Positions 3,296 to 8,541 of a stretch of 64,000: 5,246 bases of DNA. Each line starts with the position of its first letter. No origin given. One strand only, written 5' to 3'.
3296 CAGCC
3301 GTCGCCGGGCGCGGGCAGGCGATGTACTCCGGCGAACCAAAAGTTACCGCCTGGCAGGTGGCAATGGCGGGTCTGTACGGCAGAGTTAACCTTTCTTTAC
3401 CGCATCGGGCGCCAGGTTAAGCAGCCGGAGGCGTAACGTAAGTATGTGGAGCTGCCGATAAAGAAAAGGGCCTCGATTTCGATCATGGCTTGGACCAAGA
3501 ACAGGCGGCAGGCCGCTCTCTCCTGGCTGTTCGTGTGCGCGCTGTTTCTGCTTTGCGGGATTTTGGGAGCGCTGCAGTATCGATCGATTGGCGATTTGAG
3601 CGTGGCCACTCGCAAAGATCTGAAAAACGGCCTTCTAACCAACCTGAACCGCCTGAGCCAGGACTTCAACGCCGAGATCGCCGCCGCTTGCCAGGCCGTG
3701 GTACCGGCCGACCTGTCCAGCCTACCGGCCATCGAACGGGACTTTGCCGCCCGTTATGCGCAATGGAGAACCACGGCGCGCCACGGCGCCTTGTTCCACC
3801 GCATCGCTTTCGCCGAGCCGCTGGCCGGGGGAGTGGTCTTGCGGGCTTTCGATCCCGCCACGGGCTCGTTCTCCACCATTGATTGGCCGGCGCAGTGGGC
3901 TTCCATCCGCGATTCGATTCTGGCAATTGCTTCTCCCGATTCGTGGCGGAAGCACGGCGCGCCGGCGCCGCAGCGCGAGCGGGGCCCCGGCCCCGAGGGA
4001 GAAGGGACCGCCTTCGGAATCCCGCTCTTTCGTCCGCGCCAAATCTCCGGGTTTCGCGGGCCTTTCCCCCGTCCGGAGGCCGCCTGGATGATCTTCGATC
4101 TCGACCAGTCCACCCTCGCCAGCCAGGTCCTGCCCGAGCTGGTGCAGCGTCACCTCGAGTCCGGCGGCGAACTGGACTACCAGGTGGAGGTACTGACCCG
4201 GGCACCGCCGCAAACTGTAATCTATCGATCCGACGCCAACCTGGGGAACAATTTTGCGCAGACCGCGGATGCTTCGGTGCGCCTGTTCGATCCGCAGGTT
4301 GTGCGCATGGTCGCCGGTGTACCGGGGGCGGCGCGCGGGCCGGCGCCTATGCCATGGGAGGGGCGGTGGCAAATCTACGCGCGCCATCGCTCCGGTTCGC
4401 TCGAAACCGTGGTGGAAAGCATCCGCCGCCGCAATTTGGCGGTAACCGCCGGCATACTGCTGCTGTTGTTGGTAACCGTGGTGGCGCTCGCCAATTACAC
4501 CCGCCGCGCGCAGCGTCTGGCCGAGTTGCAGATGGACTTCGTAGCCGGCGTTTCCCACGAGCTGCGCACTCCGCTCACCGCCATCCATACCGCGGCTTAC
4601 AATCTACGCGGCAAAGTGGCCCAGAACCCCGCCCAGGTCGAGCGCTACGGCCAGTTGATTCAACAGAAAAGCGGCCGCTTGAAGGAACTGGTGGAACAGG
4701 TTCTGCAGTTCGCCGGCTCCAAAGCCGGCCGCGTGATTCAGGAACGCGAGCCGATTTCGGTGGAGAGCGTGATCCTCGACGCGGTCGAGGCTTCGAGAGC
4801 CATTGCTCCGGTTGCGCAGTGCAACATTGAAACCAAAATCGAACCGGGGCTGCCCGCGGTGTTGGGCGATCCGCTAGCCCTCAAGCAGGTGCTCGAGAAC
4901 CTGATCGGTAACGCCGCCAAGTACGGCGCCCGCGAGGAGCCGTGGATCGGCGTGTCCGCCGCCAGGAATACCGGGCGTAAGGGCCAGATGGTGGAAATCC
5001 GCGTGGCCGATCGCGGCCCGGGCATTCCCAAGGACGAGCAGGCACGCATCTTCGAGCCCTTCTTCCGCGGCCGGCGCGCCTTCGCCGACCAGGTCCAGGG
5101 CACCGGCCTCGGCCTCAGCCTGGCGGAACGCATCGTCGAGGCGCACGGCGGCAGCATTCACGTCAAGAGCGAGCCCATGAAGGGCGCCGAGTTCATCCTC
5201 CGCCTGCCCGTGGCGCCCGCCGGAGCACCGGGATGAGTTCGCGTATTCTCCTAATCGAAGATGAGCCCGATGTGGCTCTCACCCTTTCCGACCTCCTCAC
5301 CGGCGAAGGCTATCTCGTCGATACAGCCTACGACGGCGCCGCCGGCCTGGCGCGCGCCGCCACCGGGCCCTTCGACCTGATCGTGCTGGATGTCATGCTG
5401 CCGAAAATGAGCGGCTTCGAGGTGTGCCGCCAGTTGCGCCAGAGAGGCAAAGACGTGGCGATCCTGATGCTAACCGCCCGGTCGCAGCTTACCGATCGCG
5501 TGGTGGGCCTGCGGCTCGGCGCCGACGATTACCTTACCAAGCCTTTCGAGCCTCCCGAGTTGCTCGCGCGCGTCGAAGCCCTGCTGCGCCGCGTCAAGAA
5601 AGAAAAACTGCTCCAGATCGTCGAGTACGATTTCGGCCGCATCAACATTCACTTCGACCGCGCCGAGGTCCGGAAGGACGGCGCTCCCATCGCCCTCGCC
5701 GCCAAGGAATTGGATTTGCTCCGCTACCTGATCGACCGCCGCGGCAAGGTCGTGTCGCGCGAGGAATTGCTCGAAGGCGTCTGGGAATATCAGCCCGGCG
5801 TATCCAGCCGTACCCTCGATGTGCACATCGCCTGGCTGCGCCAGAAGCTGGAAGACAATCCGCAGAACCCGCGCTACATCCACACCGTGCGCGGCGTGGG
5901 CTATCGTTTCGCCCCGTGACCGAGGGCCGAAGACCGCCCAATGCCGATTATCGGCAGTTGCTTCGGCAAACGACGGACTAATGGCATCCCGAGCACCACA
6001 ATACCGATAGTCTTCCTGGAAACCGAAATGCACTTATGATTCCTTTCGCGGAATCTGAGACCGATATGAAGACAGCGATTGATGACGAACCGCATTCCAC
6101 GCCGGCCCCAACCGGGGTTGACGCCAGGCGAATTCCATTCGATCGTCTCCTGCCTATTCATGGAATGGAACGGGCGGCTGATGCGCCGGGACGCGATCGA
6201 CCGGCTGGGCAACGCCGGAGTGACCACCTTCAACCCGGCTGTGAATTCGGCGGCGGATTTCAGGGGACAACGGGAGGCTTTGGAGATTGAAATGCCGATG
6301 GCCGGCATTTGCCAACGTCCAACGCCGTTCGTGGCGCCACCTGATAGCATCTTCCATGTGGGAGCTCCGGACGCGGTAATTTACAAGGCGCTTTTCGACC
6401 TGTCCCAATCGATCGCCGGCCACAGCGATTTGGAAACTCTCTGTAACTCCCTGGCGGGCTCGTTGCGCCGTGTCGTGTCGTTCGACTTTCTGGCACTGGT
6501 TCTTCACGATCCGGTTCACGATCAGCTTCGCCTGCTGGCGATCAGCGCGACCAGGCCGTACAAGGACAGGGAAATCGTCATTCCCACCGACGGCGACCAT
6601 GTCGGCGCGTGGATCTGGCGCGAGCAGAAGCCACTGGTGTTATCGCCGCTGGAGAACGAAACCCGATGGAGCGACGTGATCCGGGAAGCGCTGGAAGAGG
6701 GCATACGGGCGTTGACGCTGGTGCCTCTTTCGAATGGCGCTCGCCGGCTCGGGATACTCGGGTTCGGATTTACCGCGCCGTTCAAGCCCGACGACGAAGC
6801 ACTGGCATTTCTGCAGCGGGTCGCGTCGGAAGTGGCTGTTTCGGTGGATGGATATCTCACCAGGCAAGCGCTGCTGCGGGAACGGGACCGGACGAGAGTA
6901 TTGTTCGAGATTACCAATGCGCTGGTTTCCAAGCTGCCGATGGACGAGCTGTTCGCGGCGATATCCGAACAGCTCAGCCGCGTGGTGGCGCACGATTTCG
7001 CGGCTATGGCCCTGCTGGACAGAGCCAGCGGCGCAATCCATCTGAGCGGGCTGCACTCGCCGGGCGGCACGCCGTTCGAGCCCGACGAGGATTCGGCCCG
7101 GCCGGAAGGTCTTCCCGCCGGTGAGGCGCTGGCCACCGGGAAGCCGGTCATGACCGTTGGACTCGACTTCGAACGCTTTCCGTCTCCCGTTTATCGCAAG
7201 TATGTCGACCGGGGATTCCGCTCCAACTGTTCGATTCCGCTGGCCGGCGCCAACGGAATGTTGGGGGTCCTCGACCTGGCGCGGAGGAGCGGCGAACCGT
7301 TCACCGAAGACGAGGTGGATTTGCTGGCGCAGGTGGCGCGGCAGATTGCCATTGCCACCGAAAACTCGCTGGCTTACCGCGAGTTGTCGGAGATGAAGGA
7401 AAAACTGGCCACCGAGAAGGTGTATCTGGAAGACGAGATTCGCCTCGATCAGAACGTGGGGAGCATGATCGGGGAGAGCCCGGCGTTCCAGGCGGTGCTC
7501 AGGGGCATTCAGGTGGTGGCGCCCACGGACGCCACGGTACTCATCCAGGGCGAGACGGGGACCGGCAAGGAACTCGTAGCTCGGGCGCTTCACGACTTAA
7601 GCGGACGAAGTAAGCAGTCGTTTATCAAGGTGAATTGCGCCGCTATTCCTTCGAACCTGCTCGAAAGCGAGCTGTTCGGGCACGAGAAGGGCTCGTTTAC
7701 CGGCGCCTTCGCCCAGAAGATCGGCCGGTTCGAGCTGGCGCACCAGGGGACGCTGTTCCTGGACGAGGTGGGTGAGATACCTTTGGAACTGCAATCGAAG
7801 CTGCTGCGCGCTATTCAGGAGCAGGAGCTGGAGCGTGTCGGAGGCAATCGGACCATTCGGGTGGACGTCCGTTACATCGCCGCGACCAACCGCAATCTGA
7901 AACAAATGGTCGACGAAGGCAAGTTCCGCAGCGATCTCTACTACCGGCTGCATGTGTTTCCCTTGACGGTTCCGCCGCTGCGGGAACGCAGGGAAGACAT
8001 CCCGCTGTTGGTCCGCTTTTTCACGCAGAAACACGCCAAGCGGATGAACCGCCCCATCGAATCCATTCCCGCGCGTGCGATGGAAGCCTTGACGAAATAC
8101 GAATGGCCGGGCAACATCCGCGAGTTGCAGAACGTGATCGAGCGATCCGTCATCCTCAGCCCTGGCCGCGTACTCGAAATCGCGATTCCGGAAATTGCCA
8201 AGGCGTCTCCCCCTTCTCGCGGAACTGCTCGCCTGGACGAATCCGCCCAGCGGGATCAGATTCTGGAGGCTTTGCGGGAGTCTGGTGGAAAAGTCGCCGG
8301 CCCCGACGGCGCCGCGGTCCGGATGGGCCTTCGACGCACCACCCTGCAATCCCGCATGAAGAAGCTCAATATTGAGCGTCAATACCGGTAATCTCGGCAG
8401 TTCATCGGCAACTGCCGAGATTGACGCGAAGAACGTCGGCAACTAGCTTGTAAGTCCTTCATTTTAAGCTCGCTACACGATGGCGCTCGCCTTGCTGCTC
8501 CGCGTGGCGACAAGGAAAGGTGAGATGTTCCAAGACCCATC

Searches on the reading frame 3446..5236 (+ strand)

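Call 56: search_protein_families(library=pfam, proteins=[window:3446-5236:+], max_evalue=0.00001)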
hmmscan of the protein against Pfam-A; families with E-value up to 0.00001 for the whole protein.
window:3446-5236:+ (596 aa): 2 families
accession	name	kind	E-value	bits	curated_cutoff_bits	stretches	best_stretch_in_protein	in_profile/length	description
PF02518.31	HATPase_c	-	6.7e-29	101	26.4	1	474-590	1-110/111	Histidine kinase-, DNA gyrase B-, and HSP90-like ATPase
PF00512.31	HisKA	-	5.1e-13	49.3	26.9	1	363-423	3-61/66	His Kinase A (phospho-acceptor) domain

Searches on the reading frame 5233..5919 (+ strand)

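Call 56: search_protein_families(library=pfam, proteins=[window:5233-5919:+], max_evalue=0.00001)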
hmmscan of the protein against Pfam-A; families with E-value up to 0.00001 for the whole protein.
window:5233-5919:+ (228 aa): 2 families
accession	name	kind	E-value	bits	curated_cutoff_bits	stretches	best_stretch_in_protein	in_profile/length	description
PF00486.34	Trans_reg_C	-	1.4e-30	105.6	26.2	1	151-226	2-77/77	Transcriptional regulatory protein, C terminal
PF00072.30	Response_reg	-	1.6e-30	105.9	30.2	1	5-115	1-111/111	Response regulator receiver domain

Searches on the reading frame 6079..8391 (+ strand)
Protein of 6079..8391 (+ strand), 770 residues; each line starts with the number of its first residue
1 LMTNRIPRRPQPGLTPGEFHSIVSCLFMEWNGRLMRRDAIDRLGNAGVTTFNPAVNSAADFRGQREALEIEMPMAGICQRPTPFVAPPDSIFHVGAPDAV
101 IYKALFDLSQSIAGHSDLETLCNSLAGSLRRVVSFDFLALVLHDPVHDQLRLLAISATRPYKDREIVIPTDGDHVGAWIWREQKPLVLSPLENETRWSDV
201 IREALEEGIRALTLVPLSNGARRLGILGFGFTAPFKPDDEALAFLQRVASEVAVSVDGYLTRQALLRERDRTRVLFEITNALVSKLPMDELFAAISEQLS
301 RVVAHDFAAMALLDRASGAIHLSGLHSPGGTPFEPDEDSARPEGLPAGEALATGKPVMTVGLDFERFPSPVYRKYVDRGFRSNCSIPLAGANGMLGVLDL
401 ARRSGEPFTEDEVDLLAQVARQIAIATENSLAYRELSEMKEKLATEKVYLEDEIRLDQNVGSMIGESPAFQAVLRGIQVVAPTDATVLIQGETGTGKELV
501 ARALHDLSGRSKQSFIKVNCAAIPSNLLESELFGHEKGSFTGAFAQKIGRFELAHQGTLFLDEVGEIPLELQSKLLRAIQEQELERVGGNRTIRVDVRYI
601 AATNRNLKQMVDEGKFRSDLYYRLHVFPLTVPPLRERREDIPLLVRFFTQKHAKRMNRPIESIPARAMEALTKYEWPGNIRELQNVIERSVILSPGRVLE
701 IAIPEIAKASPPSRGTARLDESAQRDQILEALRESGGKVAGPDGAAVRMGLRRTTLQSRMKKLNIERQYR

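Call 56: search_protein_families(library=pfam, proteins=[window:6079-8391:+], max_evalue=0.00001)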
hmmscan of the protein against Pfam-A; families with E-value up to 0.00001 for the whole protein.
window:6079-8391:+ (770 aa): 8 families
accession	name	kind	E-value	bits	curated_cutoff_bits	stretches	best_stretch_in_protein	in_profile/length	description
PF00158.32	Sigma54_activat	-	3.7e-73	245.2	20.2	1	463-629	1-167/168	Sigma-54 interaction domain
PF01590.32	GAF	-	6.9e-28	98.3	22.4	2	288-426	2-132/133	GAF domain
PF13185.12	GAF_2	-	3.3e-25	89.3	28.6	2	287-426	3-134/136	GAF domain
PF25601.1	AAA_lid_14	-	3.6e-25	88.1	27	1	635-702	1-68/87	AAA+ ATPase lid domain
PF14532.12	Sigma54_activ_2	-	1.7e-20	74.1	25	1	464-634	1-138/138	Sigma-54 interaction domain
PF13492.12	GAF_3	-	2.9e-17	63.7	27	1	288-429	2-129/129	GAF domain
PF07728.20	AAA_5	-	1.9e-06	28.4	22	1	487-607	2-125/139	AAA domain (dynein-related subfamily)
PF01078.27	Mg_chelatase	-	7.4e-06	25.9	20.3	0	475-604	13-157/207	Magnesium chelatase, subunit ChlI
